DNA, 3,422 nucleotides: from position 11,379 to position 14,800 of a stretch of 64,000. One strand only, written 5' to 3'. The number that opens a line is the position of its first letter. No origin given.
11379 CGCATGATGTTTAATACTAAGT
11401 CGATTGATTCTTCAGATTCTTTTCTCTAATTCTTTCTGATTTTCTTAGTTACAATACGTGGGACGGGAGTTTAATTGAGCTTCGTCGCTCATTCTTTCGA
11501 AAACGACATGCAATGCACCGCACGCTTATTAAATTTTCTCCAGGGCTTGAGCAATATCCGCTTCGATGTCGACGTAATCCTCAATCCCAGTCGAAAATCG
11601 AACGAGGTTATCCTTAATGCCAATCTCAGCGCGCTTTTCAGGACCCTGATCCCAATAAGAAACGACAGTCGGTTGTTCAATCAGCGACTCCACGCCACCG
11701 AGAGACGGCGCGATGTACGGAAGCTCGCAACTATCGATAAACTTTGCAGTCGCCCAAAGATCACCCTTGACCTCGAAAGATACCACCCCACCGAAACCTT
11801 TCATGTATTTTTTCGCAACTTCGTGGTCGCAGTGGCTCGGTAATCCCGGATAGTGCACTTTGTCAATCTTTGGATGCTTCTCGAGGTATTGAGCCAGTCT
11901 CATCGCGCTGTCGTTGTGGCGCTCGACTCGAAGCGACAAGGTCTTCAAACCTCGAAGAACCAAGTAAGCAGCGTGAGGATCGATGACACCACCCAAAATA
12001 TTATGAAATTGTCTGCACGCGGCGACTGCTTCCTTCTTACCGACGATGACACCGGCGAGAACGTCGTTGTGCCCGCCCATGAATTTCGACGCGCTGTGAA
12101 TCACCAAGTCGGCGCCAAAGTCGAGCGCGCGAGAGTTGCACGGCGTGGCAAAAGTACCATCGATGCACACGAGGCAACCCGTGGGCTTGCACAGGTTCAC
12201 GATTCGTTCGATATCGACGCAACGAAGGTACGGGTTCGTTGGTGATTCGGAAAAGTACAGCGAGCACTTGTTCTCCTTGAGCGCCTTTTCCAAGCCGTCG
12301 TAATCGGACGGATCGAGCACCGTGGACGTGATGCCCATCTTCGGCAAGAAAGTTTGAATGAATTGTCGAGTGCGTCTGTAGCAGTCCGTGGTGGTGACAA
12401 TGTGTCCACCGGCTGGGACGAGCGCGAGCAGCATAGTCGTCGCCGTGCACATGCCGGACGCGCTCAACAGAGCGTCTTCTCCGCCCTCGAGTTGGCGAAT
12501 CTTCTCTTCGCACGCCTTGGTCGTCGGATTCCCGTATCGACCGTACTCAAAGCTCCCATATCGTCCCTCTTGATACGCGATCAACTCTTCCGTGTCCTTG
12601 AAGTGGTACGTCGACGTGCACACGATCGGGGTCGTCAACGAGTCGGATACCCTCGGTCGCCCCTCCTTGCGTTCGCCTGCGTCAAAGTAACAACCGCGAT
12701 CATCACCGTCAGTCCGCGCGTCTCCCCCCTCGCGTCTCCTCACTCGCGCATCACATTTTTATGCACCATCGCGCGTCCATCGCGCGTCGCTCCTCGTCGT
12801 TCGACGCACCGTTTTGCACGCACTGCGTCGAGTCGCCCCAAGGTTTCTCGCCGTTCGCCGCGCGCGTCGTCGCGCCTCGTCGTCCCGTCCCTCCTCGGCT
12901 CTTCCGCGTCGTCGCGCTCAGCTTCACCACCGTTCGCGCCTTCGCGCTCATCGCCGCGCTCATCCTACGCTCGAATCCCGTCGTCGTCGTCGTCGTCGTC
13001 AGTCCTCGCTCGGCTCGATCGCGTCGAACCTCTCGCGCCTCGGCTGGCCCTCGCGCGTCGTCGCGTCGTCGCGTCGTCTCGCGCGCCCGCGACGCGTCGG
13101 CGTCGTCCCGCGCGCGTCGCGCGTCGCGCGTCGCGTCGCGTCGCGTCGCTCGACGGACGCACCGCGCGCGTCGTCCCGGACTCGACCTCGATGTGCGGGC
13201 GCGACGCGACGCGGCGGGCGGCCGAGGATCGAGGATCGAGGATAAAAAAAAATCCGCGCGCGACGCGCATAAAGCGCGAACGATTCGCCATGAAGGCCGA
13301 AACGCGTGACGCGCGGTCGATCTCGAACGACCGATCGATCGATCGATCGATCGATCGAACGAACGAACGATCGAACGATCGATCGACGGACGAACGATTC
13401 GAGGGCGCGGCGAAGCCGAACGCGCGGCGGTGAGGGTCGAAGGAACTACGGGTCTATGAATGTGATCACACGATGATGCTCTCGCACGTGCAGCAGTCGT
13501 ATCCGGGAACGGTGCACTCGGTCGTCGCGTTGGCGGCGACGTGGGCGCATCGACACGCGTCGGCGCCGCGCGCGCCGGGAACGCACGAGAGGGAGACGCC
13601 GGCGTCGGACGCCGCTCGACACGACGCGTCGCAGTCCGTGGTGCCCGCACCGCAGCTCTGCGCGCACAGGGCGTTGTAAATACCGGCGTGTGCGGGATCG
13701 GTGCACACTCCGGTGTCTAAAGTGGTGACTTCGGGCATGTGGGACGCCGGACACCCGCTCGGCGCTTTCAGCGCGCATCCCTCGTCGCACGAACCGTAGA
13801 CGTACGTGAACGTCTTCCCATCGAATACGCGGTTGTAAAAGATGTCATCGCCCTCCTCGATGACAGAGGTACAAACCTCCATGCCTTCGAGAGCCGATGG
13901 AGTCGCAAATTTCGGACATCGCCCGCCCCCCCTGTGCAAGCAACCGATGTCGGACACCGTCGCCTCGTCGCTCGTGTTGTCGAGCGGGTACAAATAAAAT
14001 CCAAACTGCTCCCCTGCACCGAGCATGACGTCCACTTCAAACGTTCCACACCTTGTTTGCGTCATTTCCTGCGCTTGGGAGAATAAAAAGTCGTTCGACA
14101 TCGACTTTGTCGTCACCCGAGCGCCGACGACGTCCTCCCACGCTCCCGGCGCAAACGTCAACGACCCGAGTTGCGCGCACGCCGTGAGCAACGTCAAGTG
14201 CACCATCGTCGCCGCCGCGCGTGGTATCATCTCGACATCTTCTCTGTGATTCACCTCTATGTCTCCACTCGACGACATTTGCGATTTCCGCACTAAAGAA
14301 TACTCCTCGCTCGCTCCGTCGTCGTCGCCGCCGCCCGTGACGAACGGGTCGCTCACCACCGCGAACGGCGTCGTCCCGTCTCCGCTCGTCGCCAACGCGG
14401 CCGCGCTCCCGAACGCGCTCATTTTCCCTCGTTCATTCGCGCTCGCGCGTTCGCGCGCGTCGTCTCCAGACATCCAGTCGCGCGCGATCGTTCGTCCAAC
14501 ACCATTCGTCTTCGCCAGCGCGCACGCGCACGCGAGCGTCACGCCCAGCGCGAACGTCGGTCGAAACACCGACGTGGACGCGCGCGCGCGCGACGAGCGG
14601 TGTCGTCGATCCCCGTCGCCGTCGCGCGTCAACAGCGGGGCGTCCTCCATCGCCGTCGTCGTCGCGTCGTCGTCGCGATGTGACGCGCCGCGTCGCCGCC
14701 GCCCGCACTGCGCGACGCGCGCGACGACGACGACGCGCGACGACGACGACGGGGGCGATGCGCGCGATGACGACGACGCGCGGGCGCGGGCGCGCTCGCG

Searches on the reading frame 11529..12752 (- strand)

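Call 29: search_protein_families(library=pfam, max_evalue=0.01, proteins=[window:11529-12752:-])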
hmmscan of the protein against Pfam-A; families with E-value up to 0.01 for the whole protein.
window:11529-12752:- (407 aa): 3 families
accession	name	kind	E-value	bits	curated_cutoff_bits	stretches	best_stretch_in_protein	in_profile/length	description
PF01053.26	Cys_Met_Meta_PP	-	1.3e-133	445.7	27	1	34-405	13-381/381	Cys/Met metabolism PLP-dependent enzyme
PF01212.27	Beta_elim_lyase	-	0.00021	21.2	27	1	74-296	30-271/288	Beta-eliminating lyase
PF03841.19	SelA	-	0.0027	17.2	22.8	1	203-247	193-234/367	L-seryl-tRNA selenium transferase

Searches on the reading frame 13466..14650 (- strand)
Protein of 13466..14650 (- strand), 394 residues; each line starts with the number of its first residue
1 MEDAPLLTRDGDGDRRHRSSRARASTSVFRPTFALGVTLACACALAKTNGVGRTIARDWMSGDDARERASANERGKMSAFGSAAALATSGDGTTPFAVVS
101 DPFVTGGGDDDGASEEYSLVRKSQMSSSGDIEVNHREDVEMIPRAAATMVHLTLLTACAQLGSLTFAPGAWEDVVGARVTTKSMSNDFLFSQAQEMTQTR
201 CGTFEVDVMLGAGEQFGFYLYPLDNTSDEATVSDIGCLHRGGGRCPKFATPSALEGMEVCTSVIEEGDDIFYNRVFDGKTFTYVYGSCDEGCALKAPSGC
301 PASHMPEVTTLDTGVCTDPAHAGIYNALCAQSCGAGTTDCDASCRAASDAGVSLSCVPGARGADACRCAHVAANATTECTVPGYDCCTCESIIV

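Call 17: find_encoding_contigs(protein=window:13466-14650:-, flank=10000, max_places=1)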
Protein window:13466-14650:- (394 aa): 23 contigs read that carry it; 1 place shown.
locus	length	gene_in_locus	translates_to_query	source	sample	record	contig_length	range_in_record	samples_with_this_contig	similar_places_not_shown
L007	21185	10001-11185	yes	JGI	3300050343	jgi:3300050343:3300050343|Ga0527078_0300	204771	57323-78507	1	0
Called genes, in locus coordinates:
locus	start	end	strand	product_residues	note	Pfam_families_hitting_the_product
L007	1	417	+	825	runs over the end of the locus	PF17781:RPN1_RPN2_N, PF13646:HEAT_2 (faint), PF01851:PC_rep (weak), PF18051:RPN1_C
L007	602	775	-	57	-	-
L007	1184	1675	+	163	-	-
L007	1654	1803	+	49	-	-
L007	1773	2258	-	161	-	-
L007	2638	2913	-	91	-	-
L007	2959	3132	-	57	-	-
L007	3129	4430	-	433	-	PF07719:TPR_2 (faint)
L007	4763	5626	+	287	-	PF00397:WW, PF23517:WW_TCERG1 (faint), PF00397:WW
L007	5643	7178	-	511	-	PF08007:JmjC_2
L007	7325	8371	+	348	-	PF03215:Rad17 (weak), PF05496:RuvB_N (weak), PF13177:DNA_pol3_delta2, PF13401:AAA_22 (faint), PF00004:AAA, PF21960:RCF1-5-like_lid (weak), PF08542:Rep_fac_C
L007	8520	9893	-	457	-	PF05368:NmrA (weak), PF01073:3Beta_HSD (weak), PF01370:Epimerase, PF03435:Sacchrp_dh_NADP, PF13460:NAD_binding_10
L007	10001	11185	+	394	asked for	-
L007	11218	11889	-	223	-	-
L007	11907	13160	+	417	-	PF01053:Cys_Met_Meta_PP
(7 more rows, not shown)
